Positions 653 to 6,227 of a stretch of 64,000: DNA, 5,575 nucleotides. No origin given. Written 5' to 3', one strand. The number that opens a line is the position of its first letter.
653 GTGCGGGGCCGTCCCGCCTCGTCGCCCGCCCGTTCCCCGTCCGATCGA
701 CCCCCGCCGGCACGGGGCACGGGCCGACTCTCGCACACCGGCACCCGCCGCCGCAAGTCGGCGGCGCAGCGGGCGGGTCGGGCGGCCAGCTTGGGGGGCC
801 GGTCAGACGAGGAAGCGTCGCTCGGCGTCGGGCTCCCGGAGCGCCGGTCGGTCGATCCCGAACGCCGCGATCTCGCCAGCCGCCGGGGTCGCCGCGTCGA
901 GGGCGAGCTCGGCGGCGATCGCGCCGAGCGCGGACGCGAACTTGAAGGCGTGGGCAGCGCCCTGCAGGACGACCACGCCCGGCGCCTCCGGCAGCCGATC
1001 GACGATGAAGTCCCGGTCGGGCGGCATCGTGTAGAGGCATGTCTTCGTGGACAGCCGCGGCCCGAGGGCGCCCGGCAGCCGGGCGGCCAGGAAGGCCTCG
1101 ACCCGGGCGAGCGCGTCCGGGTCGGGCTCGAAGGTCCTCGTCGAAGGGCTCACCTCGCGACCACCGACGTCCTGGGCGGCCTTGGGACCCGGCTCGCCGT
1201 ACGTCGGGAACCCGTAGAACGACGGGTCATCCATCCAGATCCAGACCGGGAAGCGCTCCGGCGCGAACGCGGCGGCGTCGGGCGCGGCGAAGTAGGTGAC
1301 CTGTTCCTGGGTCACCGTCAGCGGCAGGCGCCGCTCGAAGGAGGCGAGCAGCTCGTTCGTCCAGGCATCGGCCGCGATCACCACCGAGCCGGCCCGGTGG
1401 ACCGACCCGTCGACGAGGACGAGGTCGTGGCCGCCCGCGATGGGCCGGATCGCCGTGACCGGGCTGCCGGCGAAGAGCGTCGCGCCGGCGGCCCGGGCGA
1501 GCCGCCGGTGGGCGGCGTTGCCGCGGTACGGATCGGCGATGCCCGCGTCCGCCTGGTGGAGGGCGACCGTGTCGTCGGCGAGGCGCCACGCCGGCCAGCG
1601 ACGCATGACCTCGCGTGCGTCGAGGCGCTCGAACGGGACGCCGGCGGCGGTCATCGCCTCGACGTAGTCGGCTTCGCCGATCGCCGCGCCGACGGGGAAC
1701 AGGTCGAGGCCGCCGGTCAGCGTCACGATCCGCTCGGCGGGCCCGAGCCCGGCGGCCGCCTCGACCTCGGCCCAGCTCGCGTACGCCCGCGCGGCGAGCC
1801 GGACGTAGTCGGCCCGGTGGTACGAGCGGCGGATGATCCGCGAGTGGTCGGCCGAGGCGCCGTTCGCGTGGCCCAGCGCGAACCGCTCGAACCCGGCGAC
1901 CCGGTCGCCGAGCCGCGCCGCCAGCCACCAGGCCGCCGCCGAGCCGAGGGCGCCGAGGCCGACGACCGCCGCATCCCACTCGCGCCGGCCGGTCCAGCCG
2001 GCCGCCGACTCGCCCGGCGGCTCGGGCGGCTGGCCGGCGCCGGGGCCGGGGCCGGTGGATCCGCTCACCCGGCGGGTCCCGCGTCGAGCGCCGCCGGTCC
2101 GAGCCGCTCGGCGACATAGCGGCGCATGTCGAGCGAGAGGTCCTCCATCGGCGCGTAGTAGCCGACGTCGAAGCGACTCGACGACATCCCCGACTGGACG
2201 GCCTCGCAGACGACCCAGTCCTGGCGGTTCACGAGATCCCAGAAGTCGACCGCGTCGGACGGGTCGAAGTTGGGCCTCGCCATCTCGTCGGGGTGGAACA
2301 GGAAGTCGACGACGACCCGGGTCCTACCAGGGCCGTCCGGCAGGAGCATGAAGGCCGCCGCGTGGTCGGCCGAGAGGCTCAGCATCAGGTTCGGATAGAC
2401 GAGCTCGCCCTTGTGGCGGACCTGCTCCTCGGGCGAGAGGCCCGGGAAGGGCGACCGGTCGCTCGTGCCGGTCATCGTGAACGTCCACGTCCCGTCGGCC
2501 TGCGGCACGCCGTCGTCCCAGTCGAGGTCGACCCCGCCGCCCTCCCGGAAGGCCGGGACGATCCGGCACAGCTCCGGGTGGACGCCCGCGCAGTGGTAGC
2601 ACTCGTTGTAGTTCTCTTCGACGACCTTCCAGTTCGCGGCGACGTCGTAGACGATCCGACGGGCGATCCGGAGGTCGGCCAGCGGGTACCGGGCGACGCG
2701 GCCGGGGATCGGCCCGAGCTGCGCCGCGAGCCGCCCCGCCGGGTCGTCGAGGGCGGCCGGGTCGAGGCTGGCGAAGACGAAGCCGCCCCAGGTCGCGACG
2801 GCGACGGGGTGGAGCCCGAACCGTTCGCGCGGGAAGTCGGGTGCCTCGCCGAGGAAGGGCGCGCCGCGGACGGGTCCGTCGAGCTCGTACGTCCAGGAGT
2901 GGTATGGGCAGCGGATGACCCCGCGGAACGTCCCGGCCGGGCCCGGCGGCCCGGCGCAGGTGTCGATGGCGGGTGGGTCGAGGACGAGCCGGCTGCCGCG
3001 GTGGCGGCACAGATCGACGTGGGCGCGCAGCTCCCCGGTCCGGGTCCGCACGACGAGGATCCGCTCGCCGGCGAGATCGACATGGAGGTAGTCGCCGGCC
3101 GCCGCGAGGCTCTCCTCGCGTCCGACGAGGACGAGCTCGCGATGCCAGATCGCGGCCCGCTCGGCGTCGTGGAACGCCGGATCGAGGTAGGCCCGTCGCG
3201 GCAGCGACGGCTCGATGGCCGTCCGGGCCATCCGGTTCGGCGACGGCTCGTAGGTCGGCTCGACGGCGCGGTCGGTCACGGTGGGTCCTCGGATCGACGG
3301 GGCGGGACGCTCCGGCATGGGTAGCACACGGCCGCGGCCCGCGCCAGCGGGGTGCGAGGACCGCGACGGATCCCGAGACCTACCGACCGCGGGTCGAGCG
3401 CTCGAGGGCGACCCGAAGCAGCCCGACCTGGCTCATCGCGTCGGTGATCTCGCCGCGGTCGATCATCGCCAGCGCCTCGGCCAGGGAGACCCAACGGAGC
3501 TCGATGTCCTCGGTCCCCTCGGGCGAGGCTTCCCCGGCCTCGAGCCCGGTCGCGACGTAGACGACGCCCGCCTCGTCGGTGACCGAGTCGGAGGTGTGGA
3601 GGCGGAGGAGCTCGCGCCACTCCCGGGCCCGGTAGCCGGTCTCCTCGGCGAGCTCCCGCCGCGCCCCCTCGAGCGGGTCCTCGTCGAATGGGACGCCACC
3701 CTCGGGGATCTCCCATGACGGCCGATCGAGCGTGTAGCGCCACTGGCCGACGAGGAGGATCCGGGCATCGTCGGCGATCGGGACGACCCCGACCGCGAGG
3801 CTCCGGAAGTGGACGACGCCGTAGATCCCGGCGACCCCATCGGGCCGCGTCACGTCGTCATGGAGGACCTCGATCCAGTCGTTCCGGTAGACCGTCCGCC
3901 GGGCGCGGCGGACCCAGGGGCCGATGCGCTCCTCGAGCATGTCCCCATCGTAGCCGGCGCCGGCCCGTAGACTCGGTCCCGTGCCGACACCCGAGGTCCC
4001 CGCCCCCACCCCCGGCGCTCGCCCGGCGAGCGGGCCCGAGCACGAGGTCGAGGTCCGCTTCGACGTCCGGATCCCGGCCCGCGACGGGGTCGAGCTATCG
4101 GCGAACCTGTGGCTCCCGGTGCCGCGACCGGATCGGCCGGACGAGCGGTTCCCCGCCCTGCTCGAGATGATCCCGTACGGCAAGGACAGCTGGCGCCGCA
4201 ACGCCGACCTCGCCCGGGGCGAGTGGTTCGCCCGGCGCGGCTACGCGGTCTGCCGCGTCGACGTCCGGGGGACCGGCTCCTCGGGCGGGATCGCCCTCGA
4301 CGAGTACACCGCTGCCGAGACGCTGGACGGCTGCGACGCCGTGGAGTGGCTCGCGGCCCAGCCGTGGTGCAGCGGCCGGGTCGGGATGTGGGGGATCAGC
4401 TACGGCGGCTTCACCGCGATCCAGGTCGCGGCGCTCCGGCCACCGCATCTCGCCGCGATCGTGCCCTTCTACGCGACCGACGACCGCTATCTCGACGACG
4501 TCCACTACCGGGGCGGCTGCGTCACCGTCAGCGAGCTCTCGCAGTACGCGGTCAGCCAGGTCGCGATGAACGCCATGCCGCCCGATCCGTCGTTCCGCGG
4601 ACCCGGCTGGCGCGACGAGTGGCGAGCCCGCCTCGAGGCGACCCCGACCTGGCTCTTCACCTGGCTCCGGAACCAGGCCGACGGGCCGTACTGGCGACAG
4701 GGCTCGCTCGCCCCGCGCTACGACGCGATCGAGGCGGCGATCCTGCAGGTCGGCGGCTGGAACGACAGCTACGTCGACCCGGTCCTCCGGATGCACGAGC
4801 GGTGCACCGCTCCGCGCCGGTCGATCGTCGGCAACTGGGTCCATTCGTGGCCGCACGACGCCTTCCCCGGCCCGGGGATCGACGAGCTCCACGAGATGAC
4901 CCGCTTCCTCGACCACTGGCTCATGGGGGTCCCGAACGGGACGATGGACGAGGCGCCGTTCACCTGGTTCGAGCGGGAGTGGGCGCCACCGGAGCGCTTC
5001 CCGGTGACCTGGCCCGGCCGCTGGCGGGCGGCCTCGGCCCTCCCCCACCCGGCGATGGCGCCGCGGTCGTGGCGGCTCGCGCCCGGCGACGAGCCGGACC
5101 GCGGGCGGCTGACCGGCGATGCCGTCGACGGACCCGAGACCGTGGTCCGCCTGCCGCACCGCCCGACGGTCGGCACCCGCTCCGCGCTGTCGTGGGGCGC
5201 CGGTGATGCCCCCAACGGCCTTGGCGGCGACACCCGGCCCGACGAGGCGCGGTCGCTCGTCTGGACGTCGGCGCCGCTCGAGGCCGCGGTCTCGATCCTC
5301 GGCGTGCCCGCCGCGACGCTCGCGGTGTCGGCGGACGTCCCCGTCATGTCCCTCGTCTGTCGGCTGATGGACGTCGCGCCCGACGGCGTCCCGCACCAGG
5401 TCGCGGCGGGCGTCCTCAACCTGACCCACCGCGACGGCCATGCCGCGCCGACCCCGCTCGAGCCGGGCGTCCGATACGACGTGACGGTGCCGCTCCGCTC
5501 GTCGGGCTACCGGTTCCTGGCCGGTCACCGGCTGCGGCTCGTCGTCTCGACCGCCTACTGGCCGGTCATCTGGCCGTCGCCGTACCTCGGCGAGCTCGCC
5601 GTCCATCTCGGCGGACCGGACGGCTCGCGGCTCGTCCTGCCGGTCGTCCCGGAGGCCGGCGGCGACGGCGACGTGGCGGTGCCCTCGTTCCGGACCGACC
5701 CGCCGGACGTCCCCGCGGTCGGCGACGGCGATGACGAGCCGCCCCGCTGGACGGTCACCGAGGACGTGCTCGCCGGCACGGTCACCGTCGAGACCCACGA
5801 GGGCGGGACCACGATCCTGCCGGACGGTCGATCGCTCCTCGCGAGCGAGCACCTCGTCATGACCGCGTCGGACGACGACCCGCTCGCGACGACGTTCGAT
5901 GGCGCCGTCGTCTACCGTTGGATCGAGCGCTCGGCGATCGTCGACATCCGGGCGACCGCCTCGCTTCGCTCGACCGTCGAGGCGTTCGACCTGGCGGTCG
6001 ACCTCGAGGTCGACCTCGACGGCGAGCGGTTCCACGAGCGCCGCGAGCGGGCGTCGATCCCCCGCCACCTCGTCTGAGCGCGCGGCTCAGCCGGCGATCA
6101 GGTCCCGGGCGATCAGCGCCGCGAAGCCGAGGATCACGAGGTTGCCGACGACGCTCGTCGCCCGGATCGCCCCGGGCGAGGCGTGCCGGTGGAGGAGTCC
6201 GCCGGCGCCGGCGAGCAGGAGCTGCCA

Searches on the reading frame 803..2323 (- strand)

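Call 93: search_protein_families(library=pfam, proteins=[window:803-2323:-], max_evalue=0.0001)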
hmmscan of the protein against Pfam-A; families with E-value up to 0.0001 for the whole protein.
window:803-2323:- (506 aa): 1 family
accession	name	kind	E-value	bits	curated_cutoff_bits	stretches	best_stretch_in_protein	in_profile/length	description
PF01266.30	DAO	-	2.7e-42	146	27.9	1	117-473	1-353/353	FAD dependent oxidoreductase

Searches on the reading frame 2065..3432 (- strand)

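Call 93: search_protein_families(library=pfam, proteins=[window:2065-3432:-], max_evalue=0.0001)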
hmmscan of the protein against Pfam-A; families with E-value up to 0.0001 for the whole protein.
window:2065-3432:- (455 aa): 2 families
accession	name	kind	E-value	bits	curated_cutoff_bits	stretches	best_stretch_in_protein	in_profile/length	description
PF00848.25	Ring_hydroxyl_A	-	6.2e-43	147.6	24.9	1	252-444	2-206/208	Ring hydroxylating alpha subunit (catalytic domain)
PF00355.32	Rieske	-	2.8e-14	53.2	20.3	1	101-201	3-88/88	Rieske [2Fe-2S] domain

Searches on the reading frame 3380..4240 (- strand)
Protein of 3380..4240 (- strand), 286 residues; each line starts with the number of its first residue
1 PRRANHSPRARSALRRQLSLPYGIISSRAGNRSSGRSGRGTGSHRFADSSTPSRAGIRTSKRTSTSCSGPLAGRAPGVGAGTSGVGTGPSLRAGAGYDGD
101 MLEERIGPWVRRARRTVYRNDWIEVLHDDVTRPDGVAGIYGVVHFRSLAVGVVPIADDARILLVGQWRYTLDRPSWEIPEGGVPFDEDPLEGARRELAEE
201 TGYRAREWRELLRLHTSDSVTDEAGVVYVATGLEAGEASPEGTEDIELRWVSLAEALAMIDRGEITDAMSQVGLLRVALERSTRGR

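Call 93: search_protein_families(library=pfam, proteins=[window:3380-4240:-], max_evalue=0.0001)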
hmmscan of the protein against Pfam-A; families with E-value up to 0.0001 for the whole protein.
window:3380-4240:- (286 aa): 1 family
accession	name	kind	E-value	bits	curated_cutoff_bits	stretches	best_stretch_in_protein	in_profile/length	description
PF00293.34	NUDIX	-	5.4e-18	65.7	21.1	1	147-259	3-119/134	NUDIX domain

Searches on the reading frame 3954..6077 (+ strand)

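Call 93: search_protein_families(library=pfam, proteins=[window:3954-6077:+], max_evalue=0.0001)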
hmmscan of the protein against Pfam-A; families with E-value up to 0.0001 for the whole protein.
window:3954-6077:+ (707 aa): 5 families
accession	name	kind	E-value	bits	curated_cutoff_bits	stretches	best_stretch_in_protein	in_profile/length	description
PF02129.25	Peptidase_S15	-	2.1e-61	208.4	23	1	44-298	1-261/262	X-Pro dipeptidyl-peptidase (S15 family)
PF08530.16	PepX_C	-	8.6e-33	114.5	22.5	1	328-555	1-200/217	X-Pro dipeptidyl-peptidase C-terminal non-catalytic domain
PF00326.27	Peptidase_S9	-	2.5e-08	34.1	22.6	1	90-170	8-93/213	Prolyl oligopeptidase family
PF12146.15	Hydrolase_4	-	1.3e-07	31.6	27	1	89-170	24-105/239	Serine aminopeptidase, S33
PF00561.26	Abhydrolase_1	-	1.4e-06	28.6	25.8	1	77-170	13-98/245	alpha/beta hydrolase fold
